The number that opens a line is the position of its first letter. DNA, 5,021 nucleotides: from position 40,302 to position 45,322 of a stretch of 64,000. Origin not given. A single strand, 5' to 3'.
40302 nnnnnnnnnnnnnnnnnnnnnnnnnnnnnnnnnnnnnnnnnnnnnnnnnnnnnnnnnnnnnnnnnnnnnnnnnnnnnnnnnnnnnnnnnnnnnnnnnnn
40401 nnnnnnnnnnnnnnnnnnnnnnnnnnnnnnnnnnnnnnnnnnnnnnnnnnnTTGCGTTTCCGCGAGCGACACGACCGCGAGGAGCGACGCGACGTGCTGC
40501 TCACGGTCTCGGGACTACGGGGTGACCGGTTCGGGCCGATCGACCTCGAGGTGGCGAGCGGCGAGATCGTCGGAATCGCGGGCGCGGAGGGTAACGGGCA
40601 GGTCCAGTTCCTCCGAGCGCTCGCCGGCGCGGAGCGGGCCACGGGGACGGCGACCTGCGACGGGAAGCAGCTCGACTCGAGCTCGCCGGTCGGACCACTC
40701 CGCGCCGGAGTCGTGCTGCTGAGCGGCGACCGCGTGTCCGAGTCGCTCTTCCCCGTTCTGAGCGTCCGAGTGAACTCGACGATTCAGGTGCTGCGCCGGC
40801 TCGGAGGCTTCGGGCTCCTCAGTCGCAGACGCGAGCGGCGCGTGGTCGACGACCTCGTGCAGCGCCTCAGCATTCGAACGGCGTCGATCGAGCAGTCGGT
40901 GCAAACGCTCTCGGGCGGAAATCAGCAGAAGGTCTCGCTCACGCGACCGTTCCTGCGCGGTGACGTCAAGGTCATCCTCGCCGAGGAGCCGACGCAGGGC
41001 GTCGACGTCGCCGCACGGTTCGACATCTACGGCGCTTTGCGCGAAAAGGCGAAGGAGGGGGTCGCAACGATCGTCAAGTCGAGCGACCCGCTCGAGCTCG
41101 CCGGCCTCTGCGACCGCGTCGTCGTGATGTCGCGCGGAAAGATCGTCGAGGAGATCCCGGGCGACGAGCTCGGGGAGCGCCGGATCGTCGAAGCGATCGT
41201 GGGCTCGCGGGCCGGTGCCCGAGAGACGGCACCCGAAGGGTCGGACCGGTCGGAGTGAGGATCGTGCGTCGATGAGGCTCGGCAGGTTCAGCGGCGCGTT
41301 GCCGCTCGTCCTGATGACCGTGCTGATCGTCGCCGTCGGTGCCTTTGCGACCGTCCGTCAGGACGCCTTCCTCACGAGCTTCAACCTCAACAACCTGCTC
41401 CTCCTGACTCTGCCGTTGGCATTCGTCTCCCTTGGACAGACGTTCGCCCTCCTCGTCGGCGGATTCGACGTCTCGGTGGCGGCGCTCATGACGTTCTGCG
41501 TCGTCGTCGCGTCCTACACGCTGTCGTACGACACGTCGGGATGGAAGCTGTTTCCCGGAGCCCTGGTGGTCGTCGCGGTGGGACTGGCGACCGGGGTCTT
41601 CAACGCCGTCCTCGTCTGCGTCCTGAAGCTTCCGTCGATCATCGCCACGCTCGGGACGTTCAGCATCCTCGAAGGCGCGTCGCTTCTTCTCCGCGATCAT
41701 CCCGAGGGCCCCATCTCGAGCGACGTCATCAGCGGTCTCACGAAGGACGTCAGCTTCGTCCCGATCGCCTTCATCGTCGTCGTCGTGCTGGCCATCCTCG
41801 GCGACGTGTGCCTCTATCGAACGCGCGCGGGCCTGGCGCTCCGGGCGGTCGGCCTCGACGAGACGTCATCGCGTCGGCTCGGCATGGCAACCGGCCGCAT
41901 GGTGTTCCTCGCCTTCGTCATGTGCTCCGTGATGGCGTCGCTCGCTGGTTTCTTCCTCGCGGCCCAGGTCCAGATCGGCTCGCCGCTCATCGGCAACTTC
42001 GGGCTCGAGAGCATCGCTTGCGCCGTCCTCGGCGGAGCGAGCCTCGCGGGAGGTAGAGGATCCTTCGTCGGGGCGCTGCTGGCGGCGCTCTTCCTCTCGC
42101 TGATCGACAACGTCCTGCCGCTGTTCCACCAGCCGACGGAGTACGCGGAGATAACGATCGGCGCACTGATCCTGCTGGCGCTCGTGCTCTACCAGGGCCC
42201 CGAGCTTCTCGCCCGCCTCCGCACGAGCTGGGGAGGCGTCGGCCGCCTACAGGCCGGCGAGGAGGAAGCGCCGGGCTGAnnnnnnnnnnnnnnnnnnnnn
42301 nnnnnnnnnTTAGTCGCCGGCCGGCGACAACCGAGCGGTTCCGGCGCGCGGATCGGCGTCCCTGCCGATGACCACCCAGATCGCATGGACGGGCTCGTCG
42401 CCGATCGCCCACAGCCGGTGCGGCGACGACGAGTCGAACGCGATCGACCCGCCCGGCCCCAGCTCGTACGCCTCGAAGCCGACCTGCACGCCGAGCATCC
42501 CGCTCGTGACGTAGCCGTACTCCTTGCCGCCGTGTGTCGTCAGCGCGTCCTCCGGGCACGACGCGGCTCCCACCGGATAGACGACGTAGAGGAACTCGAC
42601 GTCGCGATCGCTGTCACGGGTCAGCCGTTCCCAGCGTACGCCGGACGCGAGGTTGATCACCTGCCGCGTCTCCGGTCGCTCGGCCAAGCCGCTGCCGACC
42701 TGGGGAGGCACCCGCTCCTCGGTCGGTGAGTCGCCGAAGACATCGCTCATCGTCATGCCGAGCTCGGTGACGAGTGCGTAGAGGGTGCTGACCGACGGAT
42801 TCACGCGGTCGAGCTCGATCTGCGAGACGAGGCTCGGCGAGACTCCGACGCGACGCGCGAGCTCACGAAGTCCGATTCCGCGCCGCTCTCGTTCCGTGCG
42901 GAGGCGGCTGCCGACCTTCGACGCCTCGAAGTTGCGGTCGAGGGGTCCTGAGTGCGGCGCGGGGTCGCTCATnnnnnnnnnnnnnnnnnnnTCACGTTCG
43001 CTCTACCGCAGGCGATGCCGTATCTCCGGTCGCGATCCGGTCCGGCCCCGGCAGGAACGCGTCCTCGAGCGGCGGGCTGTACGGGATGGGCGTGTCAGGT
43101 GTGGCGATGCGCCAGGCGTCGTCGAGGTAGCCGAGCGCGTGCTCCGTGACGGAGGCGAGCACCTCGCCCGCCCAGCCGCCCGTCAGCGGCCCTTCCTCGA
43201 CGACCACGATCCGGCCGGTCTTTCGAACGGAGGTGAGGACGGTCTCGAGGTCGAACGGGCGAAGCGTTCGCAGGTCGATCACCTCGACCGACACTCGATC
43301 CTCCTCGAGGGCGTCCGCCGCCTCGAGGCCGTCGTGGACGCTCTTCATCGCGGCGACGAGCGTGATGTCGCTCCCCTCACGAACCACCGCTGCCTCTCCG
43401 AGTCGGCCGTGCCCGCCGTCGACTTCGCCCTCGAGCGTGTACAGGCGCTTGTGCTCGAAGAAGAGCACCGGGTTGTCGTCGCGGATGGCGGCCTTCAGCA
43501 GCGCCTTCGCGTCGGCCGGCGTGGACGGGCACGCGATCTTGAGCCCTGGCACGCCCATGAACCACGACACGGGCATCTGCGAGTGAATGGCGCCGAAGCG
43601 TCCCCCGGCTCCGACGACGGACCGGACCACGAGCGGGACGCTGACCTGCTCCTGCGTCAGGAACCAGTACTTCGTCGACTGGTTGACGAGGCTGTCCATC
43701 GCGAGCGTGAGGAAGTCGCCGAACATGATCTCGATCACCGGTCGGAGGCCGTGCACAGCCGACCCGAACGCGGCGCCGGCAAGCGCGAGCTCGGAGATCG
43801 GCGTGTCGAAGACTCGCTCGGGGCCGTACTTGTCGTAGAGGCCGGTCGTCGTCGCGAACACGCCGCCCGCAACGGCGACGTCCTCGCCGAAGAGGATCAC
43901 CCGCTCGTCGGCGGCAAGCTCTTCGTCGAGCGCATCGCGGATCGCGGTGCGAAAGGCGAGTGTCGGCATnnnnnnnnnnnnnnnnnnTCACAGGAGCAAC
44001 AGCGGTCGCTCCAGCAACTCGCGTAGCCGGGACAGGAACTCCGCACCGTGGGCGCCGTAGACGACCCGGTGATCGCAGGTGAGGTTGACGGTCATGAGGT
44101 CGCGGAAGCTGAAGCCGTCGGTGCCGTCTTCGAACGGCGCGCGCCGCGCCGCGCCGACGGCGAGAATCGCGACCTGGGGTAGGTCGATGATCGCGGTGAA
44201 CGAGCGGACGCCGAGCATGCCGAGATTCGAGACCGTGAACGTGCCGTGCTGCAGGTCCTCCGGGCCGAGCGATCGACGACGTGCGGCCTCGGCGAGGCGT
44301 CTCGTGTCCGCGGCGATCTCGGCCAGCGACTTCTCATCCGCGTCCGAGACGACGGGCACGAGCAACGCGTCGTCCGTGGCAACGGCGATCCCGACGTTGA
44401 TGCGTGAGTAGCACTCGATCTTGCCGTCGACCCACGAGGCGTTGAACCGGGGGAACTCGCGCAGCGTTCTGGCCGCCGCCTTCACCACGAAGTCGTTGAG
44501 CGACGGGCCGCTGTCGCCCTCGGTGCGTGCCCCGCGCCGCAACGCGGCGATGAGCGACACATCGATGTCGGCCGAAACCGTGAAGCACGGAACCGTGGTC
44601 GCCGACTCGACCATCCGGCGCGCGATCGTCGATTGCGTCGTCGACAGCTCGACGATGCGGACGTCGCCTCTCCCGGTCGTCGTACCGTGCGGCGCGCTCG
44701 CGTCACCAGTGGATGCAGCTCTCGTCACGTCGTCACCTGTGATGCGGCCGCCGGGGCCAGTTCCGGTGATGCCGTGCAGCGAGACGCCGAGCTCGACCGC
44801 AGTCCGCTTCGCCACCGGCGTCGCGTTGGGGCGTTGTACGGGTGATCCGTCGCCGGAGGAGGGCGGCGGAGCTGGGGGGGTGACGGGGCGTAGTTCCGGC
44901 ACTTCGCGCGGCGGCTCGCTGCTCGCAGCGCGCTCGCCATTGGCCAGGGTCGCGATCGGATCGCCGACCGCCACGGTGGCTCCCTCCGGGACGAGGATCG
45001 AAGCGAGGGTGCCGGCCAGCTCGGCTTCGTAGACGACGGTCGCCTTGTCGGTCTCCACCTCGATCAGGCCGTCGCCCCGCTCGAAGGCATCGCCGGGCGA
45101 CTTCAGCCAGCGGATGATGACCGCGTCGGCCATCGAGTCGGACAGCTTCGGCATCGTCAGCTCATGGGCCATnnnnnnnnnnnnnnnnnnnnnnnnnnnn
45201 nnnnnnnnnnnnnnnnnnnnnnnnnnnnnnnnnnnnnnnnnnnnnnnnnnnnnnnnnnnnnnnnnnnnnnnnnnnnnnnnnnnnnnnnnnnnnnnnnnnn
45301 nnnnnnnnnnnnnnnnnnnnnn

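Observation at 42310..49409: Intact, tightly coupled seven-gene operon joining an M24 hydrolase and a bicupin to a 2-oxoacid dehydrogenase with atypical E1alpha-E2-E1beta order and no E3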

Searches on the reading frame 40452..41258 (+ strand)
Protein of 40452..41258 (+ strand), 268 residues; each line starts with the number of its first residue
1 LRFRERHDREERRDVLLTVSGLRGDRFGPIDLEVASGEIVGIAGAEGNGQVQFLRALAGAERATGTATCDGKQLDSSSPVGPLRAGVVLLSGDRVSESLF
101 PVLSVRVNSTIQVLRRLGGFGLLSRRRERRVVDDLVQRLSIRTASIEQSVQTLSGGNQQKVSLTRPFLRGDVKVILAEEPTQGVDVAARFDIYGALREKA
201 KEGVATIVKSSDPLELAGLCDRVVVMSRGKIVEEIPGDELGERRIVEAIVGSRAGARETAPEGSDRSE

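Call 17: search_protein_families(library=pfam, proteins=[window:40452-41258:+], max_evalue=0.00001)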
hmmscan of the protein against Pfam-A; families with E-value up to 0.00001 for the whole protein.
window:40452-41258:+ (268 aa): 1 family
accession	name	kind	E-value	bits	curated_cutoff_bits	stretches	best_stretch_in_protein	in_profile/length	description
PF00005.33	ABC_tran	-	1.6e-13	51.8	25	1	29-182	3-137/137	ABC transporter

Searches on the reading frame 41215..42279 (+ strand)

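Call 17: search_protein_families(library=pfam, proteins=[window:41215-42279:+], max_evalue=0.00001)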
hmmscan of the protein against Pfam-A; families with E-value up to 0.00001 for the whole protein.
window:41215-42279:+ (354 aa): 1 family
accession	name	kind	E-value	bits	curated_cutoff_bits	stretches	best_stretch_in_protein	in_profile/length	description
PF02653.21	BPD_transp_2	-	1e-33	117.1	26.8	1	58-323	2-269/269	Branched-chain amino acid transport system / permease component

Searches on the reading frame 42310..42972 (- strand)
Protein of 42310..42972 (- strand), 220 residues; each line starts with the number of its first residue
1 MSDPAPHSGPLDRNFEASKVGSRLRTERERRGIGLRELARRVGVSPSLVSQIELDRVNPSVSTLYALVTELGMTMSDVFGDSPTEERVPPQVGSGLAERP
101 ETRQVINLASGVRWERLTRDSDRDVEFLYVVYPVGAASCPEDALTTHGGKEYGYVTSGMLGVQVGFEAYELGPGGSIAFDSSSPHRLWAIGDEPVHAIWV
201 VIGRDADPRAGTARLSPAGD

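Call 5: search_protein_families(library=pfam, proteins=[window:42310-42972:-])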
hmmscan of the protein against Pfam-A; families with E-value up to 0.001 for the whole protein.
window:42310-42972:- (220 aa): 6 families
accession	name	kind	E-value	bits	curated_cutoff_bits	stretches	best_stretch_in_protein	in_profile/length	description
PF07883.17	Cupin_2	-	1.7e-12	47.3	27.2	1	129-201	2-70/70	Cupin domain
PF13560.12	HTH_31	-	1.1e-10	42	27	1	21-73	3-56/64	Helix-turn-helix domain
PF01381.28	HTH_3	-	1.1e-10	41.9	23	1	24-76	1-53/55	Helix-turn-helix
PF12844.13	HTH_19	-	1.2e-08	35.2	30.2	1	21-73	1-53/64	Helix-turn-helix domain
PF13413.12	HTH_25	-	6.7e-05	23.1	24.6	1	23-57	1-35/62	Helix-turn-helix domain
PF13443.12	HTH_26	-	0.00012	22.7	22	1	24-81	2-60/63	Cro/C1-type HTH DNA-binding domain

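Call 6: search_protein_families(library=ncbifam, proteins=[window:42310-42972:-])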
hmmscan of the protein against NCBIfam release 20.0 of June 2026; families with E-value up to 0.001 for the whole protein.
window:42310-42972:- (220 aa): 8 families
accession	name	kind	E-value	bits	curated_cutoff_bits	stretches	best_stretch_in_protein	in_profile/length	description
NF007408.0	PRK09943.1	equivalog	5.1e-15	55.5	211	1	19-188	7-167/185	HTH-type transcriptional regulator PuuR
NF006015.0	PRK08154.1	subfamily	1.2e-08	34.5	204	1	18-100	29-111/314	anaerobic benzoate catabolism transcriptional regulator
TIGR03070.1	couple_hipB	subfamily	1.1e-05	25.3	71.65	1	19-75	2-58/58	type II toxin-antitoxin system Y4mF family antitoxin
NF007257.0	PRK09706.1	subfamily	7.1e-05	22.6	101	1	18-89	4-76/135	transcriptional repressor DicA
NF038139.1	Reg_Aceta_RamB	equivalog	7.7e-05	21.5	700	1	20-72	3-55/465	acetate metabolism transcriptional regulator RamB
TIGR00270.2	TIGR00270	equivalog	0.00016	21.5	110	1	22-77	78-133/159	multiprotein bridging factor aMBF1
NF046032.1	TransRegSlrRBacil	equivalog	0.0002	21.4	250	1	20-79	2-62/149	HTH-type transcriptional regulator SlrR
NF041677.1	trans_regClgR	equivalog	0.00034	20.6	170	1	20-82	9-71/113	transcriptional regulator ClgR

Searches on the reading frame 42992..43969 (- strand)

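Call 5: search_protein_families(library=pfam, proteins=[window:42992-43969:-])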
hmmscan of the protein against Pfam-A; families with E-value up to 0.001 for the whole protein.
window:42992-43969:- (325 aa): 2 families
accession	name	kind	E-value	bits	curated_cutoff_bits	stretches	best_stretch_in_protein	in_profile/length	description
PF02779.29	Transket_pyr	-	2.3e-40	138.5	27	1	4-178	3-173/174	Transketolase, pyrimidine binding domain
PF02780.25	Transketolase_C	-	1.8e-33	115.5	25.9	1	191-312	1-124/124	Transketolase, C-terminal domain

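Call 6: search_protein_families(library=ncbifam, proteins=[window:42992-43969:-])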
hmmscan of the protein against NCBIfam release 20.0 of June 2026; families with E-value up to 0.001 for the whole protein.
window:42992-43969:- (325 aa): 7 families
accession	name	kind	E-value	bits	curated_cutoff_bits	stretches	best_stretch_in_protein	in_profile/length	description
NF006667.0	PRK09212.1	subfamily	1.4e-93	313.4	321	1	1-312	1-315/327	pyruvate dehydrogenase complex E1 component subunit beta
NF008854.0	PRK11892.1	equivalog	4e-88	296.1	454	1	3-313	141-455/464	pyruvate dehydrogenase complex E1 component subunit beta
NF004559.0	PRK05899.2-5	equivalog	3.6e-23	81.6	488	1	4-276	318-580/627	transketolase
TIGR00204.1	dxs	equivalog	6.8e-21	74.4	465.95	1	40-292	342-585/616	1-deoxy-D-xylulose-5-phosphate synthase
NF003933.0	PRK05444.2-2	equivalog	1.1e-11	44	395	1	47-280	331-563/606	1-deoxy-D-xylulose-5-phosphate synthase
NF008968.0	PRK12315.1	subfamily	7.5e-11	41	510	1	7-272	282-534/582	1-deoxy-D-xylulose-5-phosphate synthase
NF004556.0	PRK05899.2-2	equivalog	2e-08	33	575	1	5-274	327-593/639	transketolase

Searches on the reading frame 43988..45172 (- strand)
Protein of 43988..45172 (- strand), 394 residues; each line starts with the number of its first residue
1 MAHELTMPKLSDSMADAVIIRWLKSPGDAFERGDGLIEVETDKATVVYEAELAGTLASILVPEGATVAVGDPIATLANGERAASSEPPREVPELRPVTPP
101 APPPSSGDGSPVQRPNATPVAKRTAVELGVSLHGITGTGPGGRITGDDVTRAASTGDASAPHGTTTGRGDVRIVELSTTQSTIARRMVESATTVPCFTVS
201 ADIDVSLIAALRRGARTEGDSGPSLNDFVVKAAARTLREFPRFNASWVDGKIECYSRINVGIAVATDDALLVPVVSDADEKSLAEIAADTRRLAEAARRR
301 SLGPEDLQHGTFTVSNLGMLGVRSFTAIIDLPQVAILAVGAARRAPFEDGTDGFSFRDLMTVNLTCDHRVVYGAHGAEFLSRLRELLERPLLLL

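Call 5: search_protein_families(library=pfam, proteins=[window:43988-45172:-])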
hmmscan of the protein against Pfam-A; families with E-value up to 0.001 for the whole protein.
window:43988-45172:- (394 aa): 3 families
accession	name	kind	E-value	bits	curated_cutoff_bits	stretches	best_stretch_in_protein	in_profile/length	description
PF00198.28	2-oxoacid_dh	-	2.4e-72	243.6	23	1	171-394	4-231/232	2-oxoacid dehydrogenases acyltransferase (catalytic domain)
PF00364.28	Biotin_lipoyl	-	2.1e-18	66.4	22.1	1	3-76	1-73/73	Biotin-requiring enzyme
PF02817.22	E3_binding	-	2.6e-12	47.2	23.7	1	116-149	2-35/36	e3 binding domain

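Call 6: search_protein_families(library=ncbifam, proteins=[window:43988-45172:-])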
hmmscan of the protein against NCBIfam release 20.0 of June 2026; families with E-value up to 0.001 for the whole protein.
window:43988-45172:- (394 aa): 12 families
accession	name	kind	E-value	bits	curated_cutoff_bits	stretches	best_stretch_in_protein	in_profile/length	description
TIGR01349.1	PDHac_trf_mito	equivalog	7.2e-97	325.3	445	2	105-394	131-436/437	pyruvate dehydrogenase complex dihydrolipoamide acetyltransferase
NF008814.0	PRK11854.1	equivalog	1.5e-73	248.3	722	1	3-388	208-630/637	pyruvate dehydrogenase complex dihydrolipoyllysine-residue acetyltransferase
NF004309.0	PRK05704.1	equivalog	4.9e-69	233.6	449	1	2-393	2-404/408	2-oxoglutarate dehydrogenase complex dihydrolipoyllysine-residue succinyltransferase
TIGR01348.1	PDHac_trf_long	equivalog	2.2e-64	218.1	552.1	2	110-392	279-584/587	dihydrolipoyllysine-residue acetyltransferase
TIGR01347.1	sucB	equivalog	2.9e-64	217.8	378.65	1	4-393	2-400/404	dihydrolipoyllysine-residue succinyltransferase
TIGR02927.1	SucB_Actino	equivalog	1.9e-57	195.4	423.45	2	113-388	264-569/579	2-oxoglutarate dehydrogenase, E2 component, dihydrolipoamide succinyltransferase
NF011416.0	PRK14843.1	equivalog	2.2e-46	158.3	429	1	118-394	52-346/347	dihydrolipoamide acetyltransferase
NF008815.0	PRK11857.1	equivalog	5.3e-38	131.2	378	1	116-393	5-305/308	dihydrolipoamide acetyltransferase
NF011457.0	PRK14875.1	equivalog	1.5e-23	83.4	307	1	1-155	2-128/372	acetoin dehydrogenase dihydrolipoyllysine-residue acetyltransferase subunit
NF008907.0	PRK12270.1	equivalog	2.8e-17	61.8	878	1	163-388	120-362/1241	multifunctional oxoglutarate decarboxylase/oxoglutarate dehydrogenase thiamine pyrophosphate-binding subunit/dihydrolipoyllysine-residue suc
NF008854.0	PRK11892.1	equivalog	7.9e-17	61.1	454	1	1-86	1-87/464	pyruvate dehydrogenase complex E1 component subunit beta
NF004547.1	PRK05889.1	equivalog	4.9e-05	23.4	75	1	23-76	17-70/71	biotin/lipoyl-binding carrier protein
